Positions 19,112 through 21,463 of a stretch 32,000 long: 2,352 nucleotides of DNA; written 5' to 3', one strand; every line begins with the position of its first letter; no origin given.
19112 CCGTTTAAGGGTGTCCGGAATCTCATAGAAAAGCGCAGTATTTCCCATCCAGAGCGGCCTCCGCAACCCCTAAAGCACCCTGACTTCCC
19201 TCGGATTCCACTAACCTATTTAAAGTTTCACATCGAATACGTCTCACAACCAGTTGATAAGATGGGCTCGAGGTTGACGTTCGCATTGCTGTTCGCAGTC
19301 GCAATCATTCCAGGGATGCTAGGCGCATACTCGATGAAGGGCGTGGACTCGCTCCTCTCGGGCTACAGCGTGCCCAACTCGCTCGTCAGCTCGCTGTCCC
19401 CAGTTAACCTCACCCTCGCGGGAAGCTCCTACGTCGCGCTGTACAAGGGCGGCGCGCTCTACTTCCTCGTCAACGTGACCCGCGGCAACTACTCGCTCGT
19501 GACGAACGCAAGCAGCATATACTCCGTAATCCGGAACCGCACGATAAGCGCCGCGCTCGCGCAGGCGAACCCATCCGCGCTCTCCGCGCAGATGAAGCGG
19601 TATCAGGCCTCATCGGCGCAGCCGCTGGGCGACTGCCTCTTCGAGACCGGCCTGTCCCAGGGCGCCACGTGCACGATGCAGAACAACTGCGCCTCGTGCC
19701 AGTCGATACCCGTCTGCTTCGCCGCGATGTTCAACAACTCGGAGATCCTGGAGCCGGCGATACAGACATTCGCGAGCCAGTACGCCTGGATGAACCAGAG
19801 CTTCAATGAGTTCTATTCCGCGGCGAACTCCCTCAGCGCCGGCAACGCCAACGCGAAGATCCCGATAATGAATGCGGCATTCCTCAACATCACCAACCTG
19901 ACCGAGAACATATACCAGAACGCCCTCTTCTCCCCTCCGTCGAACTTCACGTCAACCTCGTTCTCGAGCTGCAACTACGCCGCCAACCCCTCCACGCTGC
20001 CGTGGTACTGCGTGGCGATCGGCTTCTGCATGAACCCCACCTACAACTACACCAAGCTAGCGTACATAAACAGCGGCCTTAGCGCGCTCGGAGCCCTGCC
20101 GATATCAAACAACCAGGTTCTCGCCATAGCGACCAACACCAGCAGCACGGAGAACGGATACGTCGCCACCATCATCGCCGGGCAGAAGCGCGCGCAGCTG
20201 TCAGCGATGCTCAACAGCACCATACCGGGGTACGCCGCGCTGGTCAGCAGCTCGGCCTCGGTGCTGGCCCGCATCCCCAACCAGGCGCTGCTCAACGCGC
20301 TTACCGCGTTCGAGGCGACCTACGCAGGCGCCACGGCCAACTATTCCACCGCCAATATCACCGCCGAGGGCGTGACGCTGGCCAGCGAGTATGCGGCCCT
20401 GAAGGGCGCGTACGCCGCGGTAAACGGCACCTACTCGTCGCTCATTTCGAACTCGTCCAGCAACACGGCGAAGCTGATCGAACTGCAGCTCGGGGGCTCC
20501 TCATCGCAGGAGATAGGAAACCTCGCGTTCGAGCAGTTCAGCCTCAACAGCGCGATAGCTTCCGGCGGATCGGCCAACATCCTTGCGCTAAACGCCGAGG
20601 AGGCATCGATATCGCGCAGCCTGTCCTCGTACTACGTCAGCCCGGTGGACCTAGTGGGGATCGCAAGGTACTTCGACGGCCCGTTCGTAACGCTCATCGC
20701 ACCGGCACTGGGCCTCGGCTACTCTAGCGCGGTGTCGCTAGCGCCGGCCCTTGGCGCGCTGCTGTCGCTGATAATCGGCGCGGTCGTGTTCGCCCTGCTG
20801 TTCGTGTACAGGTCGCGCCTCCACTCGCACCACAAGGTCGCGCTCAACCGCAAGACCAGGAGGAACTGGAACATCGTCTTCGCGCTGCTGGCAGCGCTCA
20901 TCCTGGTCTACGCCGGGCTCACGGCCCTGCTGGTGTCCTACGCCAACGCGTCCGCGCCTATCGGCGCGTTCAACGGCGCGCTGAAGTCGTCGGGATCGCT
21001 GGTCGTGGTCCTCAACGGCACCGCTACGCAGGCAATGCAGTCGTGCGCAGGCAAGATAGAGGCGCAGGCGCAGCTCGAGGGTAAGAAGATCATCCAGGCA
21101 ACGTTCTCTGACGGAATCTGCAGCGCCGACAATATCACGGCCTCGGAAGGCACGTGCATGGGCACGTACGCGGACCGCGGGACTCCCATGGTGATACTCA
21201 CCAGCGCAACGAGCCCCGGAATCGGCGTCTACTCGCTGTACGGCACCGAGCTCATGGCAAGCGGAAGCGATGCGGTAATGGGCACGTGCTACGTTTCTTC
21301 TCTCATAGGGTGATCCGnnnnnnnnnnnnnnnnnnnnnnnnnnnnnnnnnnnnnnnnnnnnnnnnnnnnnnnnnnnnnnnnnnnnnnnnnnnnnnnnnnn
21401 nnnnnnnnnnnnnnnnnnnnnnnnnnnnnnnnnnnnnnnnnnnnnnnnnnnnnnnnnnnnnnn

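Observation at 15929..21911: Anchorless S-layer-like glycoprotein followed by an operon of two membrane-anchored glycoproteins: a candidate lattice-plus-anchor envelope module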

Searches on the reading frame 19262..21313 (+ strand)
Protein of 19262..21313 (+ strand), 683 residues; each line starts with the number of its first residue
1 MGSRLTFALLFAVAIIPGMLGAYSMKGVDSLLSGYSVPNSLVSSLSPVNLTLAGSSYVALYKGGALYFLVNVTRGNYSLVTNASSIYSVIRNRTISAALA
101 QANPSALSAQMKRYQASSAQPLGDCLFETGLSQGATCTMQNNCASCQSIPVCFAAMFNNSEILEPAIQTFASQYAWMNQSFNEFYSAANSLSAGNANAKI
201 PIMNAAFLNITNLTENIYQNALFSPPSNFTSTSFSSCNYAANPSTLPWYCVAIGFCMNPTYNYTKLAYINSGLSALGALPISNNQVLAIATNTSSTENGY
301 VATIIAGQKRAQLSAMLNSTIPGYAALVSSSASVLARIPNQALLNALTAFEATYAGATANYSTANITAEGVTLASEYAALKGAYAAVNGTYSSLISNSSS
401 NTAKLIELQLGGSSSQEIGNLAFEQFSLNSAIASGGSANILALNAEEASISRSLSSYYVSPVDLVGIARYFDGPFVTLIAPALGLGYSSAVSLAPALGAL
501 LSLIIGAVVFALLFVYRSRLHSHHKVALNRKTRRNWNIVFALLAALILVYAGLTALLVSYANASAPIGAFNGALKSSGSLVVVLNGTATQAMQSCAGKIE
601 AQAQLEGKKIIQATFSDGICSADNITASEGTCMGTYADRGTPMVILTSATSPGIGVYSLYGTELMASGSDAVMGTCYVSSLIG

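Call 3: search_protein_families(library=pfam, proteins=[window:19262-21313:+], max_evalue=1)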
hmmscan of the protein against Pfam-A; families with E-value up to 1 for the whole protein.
window:19262-21313:+ (683 aa): 0 families

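Call 4: search_protein_families(library=ncbifam, proteins=[window:19262-21313:+], max_evalue=1)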
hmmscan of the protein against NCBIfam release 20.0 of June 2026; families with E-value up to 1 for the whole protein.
window:19262-21313:+ (683 aa): 1 family
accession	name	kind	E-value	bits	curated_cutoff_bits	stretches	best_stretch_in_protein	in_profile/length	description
NF009461.0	PRK12821.1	equivalog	0.079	11.5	399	1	514-559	260-301/477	aspartyl/glutamyl-tRNA amidotransferase subunit C-like protein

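Call 7: find_homologous_proteins(query=window:19262-21313:+)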
Query window:19262-21313:+ (683 aa): 16 proteins with E <= 0.001 among 8000 candidates.
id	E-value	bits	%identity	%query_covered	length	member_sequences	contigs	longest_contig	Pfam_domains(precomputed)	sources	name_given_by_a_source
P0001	0.0e+0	1430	100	100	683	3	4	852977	-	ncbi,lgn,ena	-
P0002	1.0e-240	818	58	100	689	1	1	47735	-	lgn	-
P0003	6.8e-198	677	49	100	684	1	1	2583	-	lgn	-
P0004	9.9e-197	673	50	100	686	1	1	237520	-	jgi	jgi:hypothetical protein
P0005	3.4e-189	648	49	100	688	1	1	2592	-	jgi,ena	-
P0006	2.5e-187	642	48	100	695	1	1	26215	-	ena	-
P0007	7.9e-182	624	48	100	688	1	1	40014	-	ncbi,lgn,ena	-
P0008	2.1e-180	619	45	100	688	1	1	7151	-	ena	-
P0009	1.2e-176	607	46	100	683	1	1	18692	-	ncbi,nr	ncbi:Uncharacterised protein [uncultured archaeon]|nr:Uncharacterised protein [uncultured archaeon]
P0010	1.2e-175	604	48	100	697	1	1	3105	-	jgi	jgi:hypothetical protein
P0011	6.7e-168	578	43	99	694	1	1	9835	-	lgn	-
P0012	1.8e-156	540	44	99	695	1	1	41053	-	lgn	-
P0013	3.1e-153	530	43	97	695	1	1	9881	-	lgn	-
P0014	1.6e-152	527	40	99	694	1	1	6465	-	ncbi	-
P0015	5.3e-148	512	42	98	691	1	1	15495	-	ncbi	-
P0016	3.7e-88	315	33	96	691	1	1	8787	-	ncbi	-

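Call 12: find_encoding_contigs(protein=P0004, flank=8000, max_places=2)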
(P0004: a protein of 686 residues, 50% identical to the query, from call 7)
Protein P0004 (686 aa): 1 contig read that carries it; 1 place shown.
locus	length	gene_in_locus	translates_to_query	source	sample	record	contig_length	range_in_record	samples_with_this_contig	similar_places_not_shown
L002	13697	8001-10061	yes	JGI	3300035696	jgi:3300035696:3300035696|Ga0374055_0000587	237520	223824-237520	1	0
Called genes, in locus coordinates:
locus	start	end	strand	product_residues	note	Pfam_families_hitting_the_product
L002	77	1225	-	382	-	PF04055:Radical_SAM, PF13186:SPASM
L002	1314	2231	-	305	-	PF02475:TRM5-TYW2_MTfase, PF05050:Methyltransf_21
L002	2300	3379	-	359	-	PF00534:Glycos_transf_1, PF13692:Glyco_trans_1_4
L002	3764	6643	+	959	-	PF05124:S_layer_C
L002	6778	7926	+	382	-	PF01344:Kelch_1 (faint), PF24681:Kelch_KLHDC2_KLHL20_DRC7 (weak)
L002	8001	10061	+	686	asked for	-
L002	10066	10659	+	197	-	-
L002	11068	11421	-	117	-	-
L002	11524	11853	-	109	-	-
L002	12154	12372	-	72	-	-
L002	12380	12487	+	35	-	-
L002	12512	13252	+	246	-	-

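Call 13: find_encoding_contigs(protein=P0012, flank=8000, max_places=2)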
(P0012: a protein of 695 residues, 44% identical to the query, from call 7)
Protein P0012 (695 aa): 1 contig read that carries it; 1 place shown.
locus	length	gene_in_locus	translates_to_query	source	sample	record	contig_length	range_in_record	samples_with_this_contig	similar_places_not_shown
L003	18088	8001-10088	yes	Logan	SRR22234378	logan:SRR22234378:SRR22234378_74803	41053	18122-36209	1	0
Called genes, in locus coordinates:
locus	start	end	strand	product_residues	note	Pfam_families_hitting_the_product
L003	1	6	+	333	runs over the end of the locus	PF02638:GHL10 (weak), PF13200:DUF4015 (weak)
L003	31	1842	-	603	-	PF13522:GATase_6, PF13537:GATase_7, PF01380:SIS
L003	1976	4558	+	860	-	PF13927:Ig_3 (faint)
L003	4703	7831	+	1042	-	PF05124:S_layer_C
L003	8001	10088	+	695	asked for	-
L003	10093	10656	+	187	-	-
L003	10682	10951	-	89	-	PF05016:ParE_toxin (weak)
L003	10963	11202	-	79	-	-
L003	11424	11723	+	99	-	-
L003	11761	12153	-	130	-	PF01870:Hjc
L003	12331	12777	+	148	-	-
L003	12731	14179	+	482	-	PF01751:Toprim (faint), PF13155:Toprim_2 (faint), PF13662:Toprim_4 (weak)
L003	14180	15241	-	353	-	-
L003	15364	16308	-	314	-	PF01988:VIT1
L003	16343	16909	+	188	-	PF13091:PLDc_2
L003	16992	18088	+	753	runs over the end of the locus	PF13231:PMT_2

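Call 14: find_encoding_contigs(protein=P0016, flank=8000, max_places=2)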
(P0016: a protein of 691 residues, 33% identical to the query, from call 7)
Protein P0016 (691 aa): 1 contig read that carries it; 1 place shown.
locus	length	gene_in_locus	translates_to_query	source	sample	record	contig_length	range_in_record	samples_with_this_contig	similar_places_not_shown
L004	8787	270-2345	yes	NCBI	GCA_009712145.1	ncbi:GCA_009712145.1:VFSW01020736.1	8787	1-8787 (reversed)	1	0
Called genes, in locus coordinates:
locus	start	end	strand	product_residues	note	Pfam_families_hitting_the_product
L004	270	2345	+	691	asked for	-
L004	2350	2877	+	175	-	-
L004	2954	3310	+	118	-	-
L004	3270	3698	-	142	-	PF01870:Hjc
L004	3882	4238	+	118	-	-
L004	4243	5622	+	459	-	PF13662:Toprim_4 (weak), PF01751:Toprim (weak), PF13155:Toprim_2 (faint)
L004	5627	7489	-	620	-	PF08915:tRNA-Thr_ED, PF00587:tRNA-synt_2b, PF03129:HGTP_anticodon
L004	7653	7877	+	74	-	-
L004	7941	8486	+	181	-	PF13646:HEAT_2 (faint), PF02985:HEAT (faint)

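Call 15: find_related_loci(query=A1, collection=genome_contigs, flank=8000)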
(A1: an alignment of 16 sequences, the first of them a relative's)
Query A1 (683 aa) in genome_contigs; peptide patterns used: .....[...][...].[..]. (x = any residue, [..] = any of these).
76 stretches matched a pattern; 73 encode a relative of the query (tblastn E <= 1e-3); 73 distinct loci.
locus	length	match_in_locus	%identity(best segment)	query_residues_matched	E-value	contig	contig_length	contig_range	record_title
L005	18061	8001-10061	48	1-682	0e+0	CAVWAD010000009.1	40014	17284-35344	MAG: uncultured archaeon isolate MFD03726.bin.2.73 genome assembly, contig: contig_52840, whole genome shotgun sequence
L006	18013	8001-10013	43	16-682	8e-170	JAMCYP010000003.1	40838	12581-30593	MAG: Candidatus Marsarchaeota archaeon isolate FK_Sedi_B_Bin.344 NODE_2626_length_40838_cov_5.17941, whole genome shotgu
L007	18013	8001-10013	43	16-682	3e-169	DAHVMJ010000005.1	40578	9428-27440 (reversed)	MAG TPA_asm: Candidatus Micrarchaeota archaeon isolate clean546 NODE_5_length_40578_cov_9.074887, whole genome shotgun s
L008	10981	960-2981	43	22-682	2e-165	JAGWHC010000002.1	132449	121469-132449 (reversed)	MAG: Candidatus Micrarchaeota archaeon isolate REEA67 REEA67_2_length_132449_cov_13.946832, whole genome shotgun sequenc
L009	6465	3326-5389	40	10-682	3e-166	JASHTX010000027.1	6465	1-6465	MAG: Candidatus Micrarchaeota archaeon isolate JOPF164 JOPF_NEAR_contig_353082, whole genome shotgun sequence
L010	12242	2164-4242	43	3-682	2e-162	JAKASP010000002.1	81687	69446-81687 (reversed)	MAG: Candidatus Micrarchaeota archaeon isolate YP1.bin59 NODE_297_length_81687_cov_11.671873, whole genome shotgun seque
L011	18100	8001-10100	40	1-682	1e-161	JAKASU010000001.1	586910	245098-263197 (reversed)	MAG: Candidatus Micrarchaeota archaeon isolate YP1.bin77 NODE_7_length_586910_cov_38.658937, whole genome shotgun sequen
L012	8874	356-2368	43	22-681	2e-161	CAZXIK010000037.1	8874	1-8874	MAG TPA_asm: Candidatus Micrarchaeota archaeon isolate SRP093762_co1_24 genome assembly, contig: NODE_4442_length_8874_c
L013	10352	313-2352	41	21-682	2e-160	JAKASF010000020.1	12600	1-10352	MAG: Candidatus Micrarchaeota archaeon isolate YP1.bin29 NODE_4062_length_12600_cov_2.062856, whole genome shotgun seque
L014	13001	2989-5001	41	16-682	2e-157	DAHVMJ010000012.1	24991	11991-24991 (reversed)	MAG TPA_asm: Candidatus Micrarchaeota archaeon isolate clean546 NODE_12_length_24991_cov_6.231677, whole genome shotgun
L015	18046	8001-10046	39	2-682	1e-144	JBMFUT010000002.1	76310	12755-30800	MAG: Candidatus Micrarchaeia archaeon isolate KM4348-10 NODE_70_length_76310_cov_49.674907, whole genome shotgun sequenc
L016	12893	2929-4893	39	22-677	1e-137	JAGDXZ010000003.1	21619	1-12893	MAG: Candidatus Micrarchaeota archaeon isolate KMA_Bin06 NODE_732_length_21619_cov_17.123075, whole genome shotgun seque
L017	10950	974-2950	40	18-677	5e-136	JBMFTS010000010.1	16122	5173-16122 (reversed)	MAG: Candidatus Micrarchaeia archaeon isolate KM4347-19 NODE_1075_length_16122_cov_33.886475, whole genome shotgun seque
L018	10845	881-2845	38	22-677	2e-133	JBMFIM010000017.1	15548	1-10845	MAG: Candidatus Micrarchaeia archaeon isolate KM4324-23 NODE_17_length_15548_cov_7.473660, whole genome shotgun sequence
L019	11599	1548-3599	38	1-682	3e-133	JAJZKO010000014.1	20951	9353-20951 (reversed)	MAG: Candidatus Micrarchaeota archaeon isolate MAS1.bin30 NODE_2134_length_20951_cov_90.449577, whole genome shotgun seq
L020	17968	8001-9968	40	22-677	1e-130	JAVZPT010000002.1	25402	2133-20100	MAG: Candidatus Micrarchaeaceae archaeon isolate DRTY-7_201709_bins_14 DRTY-7_201709_bins_14_scaffold_2, whole genome sh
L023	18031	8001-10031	38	11-682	2e-121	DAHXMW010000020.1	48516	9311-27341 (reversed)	MAG TPA_asm: Candidatus Micrarchaeota archaeon isolate clean1631 k141_183392, whole genome shotgun sequence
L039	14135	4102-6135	34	10-682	6e-99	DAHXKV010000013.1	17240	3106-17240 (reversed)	MAG TPA_asm: Candidatus Micrarchaeota archaeon isolate clean1580 k141_867796, whole genome shotgun sequence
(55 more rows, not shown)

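Call 21: search_protein_representatives(alignment_id=A1)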
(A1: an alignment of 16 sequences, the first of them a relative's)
Query: 16 sequences, 686 profile positions. Proteins with E-value up to 0.001 (for the whole library): 235; up to 1e-10: 183; up to 1e-30: 151. The best 150 are listed.
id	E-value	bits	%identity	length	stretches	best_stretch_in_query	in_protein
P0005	0.0e+00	1076.2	-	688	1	1-686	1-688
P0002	1.3e-289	979.0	-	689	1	1-685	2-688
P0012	6.1e-287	970.1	-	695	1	1-685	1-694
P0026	6.1e-278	940.4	-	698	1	1-685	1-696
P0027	1.3e-256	869.9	-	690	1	1-685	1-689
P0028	5.1e-231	785.3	-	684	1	6-685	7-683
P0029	2.3e-228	776.5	-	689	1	4-686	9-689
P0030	3.2e-224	762.8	-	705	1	6-686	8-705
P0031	6.7e-221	751.9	-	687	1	8-685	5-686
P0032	2.5e-219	746.7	-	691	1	4-685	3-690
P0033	3.0e-218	743.1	-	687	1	3-686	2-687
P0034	4.5e-211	719.4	-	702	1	1-685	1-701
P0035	7.5e-204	695.5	-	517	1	171-686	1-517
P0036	1.4e-203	694.6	-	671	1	20-686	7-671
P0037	4.0e-203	693.1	-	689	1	8-686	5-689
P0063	3.2e-167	574.4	-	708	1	7-683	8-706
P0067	2.1e-164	565.1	-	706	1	5-682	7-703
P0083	9.6e-120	417.5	-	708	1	9-685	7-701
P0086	2.5e-116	406.3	-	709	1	6-685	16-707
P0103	2.4e-102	360.0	-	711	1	8-682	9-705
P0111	2.6e-99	350.0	-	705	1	14-682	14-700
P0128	4.9e-85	302.8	-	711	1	10-685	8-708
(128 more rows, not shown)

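Call 32: predict_structure(alignment_id=A2)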
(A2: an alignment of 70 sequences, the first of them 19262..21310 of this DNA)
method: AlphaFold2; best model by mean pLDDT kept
length: 683 residues; sequences in the alignment: 70
mean_pLDDT: 90.8   pTM: 0.61
mean pLDDT of the five models: 90.8, 89.2, 89.2, 89.1, 88.7
residues with pLDDT >= 90: 499; 70-90: 157; 50-70: 22; < 50: 5
segments of 3 or more residues with pLDDT < 50: 1-3
pLDDT, mean of each block of 10 residues (from residue 1): 55 56 82 94 96 95 96 93 97 93 92 97 96 92 94 93 94 96 97 91 97 95 93 91 91 95 95 93 95 96 90 92 93 91 96 94 91 96 94 89 89 81 90 79 90 85 81 89 90 91 93 91 82 89 94 90 86 93 95 95 93 95 91 91 95 89 93 88 83
secondary structure, 60 per line:
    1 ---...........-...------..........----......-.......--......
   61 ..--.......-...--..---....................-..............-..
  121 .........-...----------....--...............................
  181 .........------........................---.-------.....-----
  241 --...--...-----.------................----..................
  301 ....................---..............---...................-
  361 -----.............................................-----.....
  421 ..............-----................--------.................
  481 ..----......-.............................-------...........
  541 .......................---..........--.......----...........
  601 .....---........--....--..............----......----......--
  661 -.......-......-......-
elements in order: H4-14 H25-34 H39-44 E46-52 E55-62 E65-71 H83-102 H104-117 H119-129 H144-147 H150-189 H196-219 H231-235 H263-278 H283-320 H324-337 H341-359 H366-410 H416-434 H440-455 H464-482 H487-492 H494-522 H530-563 H567-576 E579-585 H590-605 E609-616 E619-622 E625-628 H629-638 E643-648 E653-658 E662-668 H670-675 H677-682

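Call 35: fold_search(model_id=the predicted structure, library=pdb)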
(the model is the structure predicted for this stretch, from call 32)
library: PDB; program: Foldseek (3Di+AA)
matches with E <= 10: 444; with E <= 0.001: 0
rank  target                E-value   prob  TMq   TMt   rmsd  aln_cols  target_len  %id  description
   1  5eiy_B                2.9e-01  0.92  0.11  0.12   5.4       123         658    8  Bacterial cellulose synthase bound to a substrate analogue (released 2016-03-09)
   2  5xr8                  3.0e-01  0.16  0.08  0.12  28.8       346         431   11  Crystal structure of the human CB1 in complex with agonist AM841 (released 2017-07-12)
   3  5xra                  3.9e-01  0.14  0.08  0.12  29.3       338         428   11  Crystal structure of the human CB1 in complex with agonist AM11542 (released 2017-07-12)
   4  8otz_Cu               3.9e-01  0.09  0.07  0.12  44.1       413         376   15  48-nm repeat of the native axonemal doublet microtubule from bovine sperm (released 2023-11-22)
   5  7ddz                  5.1e-01  0.18  0.12  0.16  23.6       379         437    9  The Crystal Structure of Human Neuropeptide Y Y2 Receptor with JNJ-31020028 (released 2021-01-27)
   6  7ung_B1               5.4e-01  0.09  0.07  0.12  38.6       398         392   13  48-nm repeat of the human respiratory doublet microtubule (released 2022-10-05)
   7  7ung_B3               5.6e-01  0.08  0.07  0.12  39.0       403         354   14  48-nm repeat of the human respiratory doublet microtubule (released 2022-10-05)
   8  5f93_A                6.7e-01  0.30  0.09  0.13  14.1       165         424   15  Blood group antigen binding adhesin BabA of Helicobacter pylori strain A730 in complex with blood group H Lewis b hexa (released 2016-01-20)
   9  9cpb_5R               7.0e-01  0.09  0.08  0.13  40.3       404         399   15  Atomic model of bovine Fallopian tube cilia doublet microtubule (48-nm periodicity) (released 2024-10-30)
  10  8j07_8M               7.6e-01  0.08  0.07  0.12  38.5       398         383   13  96nm repeat of human respiratory doublet microtubule and associated axonemal complexes (released 2023-07-26)
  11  5ej1_B                8.0e-01  0.75  0.12  0.12   5.2       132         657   12  Pre-translocation state of bacterial cellulose synthase (released 2016-03-30)
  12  8iyj_S8               8.3e-01  0.12  0.11  0.16  41.8       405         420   11  Cryo-EM structure of the 48-nm repeat doublet microtubule from mouse sperm (released 2023-07-05)
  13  6li0                  8.3e-01  0.11  0.08  0.12  23.5       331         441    8  Crystal structure of GPR52 in complex with agonist c17 (released 2020-02-26)
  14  8j07_8P               8.3e-01  0.08  0.07  0.12  38.6       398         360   13  96nm repeat of human respiratory doublet microtubule and associated axonemal complexes (released 2023-07-26)
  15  8otz_Cq               8.3e-01  0.08  0.08  0.12  42.6       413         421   15  48-nm repeat of the native axonemal doublet microtubule from bovine sperm (released 2023-11-22)
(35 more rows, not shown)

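Call 52: list_cluster_members(proteins=[P0086, P0063, P0083, P0103, P0128, P0030, P0067, P0111])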
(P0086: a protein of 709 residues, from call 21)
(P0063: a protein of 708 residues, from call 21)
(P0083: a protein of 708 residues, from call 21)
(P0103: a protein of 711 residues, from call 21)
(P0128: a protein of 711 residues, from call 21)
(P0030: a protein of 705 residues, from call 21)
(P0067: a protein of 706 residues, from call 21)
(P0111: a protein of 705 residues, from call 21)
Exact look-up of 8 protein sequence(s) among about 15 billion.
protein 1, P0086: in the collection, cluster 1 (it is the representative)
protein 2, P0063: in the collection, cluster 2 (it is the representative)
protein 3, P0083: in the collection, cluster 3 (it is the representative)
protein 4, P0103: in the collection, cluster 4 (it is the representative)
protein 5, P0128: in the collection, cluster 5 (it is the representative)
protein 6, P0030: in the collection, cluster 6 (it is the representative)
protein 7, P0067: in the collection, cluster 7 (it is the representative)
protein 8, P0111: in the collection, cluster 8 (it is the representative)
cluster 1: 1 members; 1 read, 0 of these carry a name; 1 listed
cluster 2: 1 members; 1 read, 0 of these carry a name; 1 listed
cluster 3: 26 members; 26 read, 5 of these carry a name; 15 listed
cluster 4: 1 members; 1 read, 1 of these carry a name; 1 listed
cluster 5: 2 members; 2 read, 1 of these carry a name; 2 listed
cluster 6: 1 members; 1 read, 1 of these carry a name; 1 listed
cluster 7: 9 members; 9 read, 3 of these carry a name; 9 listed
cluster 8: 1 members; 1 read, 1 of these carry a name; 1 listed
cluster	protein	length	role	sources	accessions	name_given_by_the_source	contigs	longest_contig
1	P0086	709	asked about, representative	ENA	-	-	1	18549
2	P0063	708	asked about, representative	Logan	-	-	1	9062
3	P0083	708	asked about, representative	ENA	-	-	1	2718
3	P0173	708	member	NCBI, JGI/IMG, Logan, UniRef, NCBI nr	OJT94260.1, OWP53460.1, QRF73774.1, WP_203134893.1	hypothetical protein Micr_00293 [Candidatus Micrarchaeum sp.] | hypothetical protein | hypothetical protein n=1 Tax=Candidatus Micrarchaeum sp. TaxID=2282148 RepID=UPI00092C5A18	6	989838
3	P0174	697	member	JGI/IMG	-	hypothetical protein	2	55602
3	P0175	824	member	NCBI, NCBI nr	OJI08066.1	MAG: hypothetical protein BK997_01210 [Candidatus Micrarchaeum sp. ARMAN-1]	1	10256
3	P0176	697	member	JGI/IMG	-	hypothetical protein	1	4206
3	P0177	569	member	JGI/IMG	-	hypothetical protein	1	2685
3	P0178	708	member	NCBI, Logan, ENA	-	-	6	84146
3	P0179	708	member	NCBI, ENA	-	-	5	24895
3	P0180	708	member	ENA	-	-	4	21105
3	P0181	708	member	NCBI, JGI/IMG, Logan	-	-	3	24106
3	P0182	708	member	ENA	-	-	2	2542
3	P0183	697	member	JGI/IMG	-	-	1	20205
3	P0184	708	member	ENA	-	-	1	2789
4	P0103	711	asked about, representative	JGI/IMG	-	hypothetical protein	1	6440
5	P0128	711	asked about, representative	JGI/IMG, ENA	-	-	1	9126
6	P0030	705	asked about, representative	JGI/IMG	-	hypothetical protein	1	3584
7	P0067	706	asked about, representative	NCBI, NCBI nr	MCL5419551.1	MAG: hypothetical protein M1354_01575 [Candidatus Marsarchaeota archaeon] | hypothetical protein [Candidatus Marsarchaeota archaeon]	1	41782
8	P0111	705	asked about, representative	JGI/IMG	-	hypothetical protein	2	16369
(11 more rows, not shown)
